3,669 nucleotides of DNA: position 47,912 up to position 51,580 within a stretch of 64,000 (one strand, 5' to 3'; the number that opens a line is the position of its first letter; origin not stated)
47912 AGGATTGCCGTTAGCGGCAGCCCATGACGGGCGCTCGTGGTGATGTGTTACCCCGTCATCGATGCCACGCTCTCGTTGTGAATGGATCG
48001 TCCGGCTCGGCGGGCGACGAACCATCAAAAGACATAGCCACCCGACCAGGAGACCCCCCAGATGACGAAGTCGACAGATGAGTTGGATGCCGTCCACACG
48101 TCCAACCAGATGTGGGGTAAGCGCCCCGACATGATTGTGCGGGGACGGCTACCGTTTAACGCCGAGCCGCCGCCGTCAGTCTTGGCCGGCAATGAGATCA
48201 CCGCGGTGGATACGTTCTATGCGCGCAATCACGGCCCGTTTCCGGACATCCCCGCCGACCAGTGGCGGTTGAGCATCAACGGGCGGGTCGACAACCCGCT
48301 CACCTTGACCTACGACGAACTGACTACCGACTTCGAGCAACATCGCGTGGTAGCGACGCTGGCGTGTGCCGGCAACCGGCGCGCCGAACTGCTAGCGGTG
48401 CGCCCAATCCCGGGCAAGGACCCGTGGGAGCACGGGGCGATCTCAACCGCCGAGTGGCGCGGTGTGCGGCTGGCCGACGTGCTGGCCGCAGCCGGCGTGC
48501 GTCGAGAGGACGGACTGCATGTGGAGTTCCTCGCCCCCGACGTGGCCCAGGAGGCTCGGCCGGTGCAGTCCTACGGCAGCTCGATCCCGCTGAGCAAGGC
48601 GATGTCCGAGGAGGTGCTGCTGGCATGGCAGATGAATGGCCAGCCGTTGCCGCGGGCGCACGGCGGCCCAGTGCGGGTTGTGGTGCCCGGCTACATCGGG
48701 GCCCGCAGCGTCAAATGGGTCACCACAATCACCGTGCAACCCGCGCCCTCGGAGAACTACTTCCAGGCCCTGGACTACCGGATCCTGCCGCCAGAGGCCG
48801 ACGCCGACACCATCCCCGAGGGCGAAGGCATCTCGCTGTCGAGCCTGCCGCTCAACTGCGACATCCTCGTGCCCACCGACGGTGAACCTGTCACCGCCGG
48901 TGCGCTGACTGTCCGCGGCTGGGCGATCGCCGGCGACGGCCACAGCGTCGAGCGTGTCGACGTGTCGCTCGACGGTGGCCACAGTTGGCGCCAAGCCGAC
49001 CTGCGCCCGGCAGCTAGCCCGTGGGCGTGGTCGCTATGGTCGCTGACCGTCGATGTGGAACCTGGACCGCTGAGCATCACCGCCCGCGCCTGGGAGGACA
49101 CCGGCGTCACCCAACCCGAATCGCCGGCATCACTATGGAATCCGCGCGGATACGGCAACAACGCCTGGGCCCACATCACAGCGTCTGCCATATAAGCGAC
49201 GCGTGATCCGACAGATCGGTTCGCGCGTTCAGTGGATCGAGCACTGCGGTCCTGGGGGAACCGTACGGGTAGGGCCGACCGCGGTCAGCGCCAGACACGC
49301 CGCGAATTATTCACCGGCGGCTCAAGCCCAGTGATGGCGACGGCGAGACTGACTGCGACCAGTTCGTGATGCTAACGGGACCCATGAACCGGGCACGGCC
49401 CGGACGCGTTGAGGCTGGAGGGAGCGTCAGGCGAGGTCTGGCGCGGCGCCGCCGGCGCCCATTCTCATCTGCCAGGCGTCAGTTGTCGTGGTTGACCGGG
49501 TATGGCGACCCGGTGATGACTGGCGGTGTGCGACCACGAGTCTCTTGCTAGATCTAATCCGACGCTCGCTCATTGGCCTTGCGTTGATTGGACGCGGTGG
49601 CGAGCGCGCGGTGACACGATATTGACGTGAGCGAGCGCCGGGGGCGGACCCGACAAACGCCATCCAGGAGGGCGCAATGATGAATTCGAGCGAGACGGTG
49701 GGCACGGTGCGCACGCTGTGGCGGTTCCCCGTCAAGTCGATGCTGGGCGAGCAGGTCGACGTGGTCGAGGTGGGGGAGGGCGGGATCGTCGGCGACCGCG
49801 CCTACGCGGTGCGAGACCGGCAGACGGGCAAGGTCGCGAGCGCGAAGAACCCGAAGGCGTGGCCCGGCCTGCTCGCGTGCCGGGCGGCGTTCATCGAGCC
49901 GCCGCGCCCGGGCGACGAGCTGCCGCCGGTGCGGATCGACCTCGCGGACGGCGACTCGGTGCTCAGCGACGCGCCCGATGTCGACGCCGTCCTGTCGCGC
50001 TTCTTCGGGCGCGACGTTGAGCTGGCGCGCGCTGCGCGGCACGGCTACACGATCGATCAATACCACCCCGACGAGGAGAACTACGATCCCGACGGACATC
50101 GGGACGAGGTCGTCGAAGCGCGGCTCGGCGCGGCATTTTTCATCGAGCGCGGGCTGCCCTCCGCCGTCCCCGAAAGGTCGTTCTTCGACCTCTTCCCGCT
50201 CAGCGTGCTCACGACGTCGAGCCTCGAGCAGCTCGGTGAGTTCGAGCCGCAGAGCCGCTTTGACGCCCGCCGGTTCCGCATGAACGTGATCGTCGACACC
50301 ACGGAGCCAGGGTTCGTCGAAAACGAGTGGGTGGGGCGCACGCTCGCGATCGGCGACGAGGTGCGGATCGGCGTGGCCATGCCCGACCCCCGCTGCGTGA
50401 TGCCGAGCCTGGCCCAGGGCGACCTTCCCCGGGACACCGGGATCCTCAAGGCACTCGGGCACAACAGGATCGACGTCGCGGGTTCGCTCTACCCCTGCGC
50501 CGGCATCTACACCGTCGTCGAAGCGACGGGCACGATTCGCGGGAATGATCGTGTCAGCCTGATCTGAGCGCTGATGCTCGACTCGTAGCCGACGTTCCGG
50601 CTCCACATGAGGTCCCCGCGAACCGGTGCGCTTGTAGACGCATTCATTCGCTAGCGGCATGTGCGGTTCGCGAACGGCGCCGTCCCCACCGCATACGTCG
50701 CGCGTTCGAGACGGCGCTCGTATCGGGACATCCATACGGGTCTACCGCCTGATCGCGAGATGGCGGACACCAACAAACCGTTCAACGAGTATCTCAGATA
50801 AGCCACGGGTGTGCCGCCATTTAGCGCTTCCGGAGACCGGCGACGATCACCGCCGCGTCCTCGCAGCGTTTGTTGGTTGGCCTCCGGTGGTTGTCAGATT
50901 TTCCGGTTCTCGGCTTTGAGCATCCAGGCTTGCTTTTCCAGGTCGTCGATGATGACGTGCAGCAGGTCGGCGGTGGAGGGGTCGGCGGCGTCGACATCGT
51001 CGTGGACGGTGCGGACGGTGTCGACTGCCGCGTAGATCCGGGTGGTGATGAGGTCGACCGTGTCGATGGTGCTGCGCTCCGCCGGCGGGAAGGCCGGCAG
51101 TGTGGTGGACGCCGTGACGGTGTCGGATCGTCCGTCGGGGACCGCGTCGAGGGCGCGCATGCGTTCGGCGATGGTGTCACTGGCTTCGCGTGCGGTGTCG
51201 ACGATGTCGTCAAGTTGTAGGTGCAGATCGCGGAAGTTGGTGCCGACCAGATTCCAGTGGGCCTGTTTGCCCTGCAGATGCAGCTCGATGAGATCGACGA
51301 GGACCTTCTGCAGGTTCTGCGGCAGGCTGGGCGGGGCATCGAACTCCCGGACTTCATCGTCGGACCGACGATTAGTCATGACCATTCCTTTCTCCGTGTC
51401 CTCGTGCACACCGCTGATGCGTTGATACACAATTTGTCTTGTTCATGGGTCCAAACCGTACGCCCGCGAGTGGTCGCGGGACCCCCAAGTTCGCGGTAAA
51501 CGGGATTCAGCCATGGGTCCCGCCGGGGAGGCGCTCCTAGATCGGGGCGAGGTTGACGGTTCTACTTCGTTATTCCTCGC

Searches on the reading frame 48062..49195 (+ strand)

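Call 23: search_protein_families(library=pfam, proteins=[window:48062-49195:+], max_evalue=0.01)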
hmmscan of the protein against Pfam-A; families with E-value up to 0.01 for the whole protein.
window:48062-49195:+ (377 aa): 3 families
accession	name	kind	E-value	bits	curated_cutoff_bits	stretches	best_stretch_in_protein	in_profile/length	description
PF00174.25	Oxidored_molyb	-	8.7e-60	201.6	24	1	57-233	1-168/169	Oxidoreductase molybdopterin binding domain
PF03404.22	Mo-co_dimer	-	9.2e-23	81.2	22.7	1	260-372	5-133/138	Mo-co oxidoreductase dimerisation domain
PF17957.7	Big_7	-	0.0072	17.4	24.1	0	267-324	4-55/70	Bacterial Ig domain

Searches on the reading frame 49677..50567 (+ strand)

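Call 24: search_protein_families(library=pfam, proteins=[window:49677-50567:+], max_evalue=0.01)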
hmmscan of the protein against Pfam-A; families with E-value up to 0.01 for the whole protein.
window:49677-50567:+ (296 aa): 2 families
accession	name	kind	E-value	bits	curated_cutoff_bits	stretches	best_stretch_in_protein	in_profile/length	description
PF03473.23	MOSC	-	3.9e-09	37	22.7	1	171-293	8-119/120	MOSC domain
PF03476.21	MOSC_N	-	9.9e-08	32.3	25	1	9-58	2-51/119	MOSC N-terminal beta barrel domain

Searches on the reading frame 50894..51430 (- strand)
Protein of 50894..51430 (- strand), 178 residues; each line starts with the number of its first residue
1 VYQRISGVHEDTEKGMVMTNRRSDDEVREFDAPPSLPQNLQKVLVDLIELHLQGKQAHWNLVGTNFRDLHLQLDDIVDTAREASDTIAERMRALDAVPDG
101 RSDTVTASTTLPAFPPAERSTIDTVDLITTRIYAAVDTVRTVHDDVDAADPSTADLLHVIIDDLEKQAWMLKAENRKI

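Call 24: search_protein_families(library=pfam, proteins=[window:50894-51430:-], max_evalue=0.01)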
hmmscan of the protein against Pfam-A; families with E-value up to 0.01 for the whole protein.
window:50894-51430:- (178 aa): 1 family
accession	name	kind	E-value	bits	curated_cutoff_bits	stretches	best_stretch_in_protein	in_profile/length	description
PF00210.30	Ferritin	-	1e-21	77.8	24.5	1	39-174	3-135/142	Ferritin-like domain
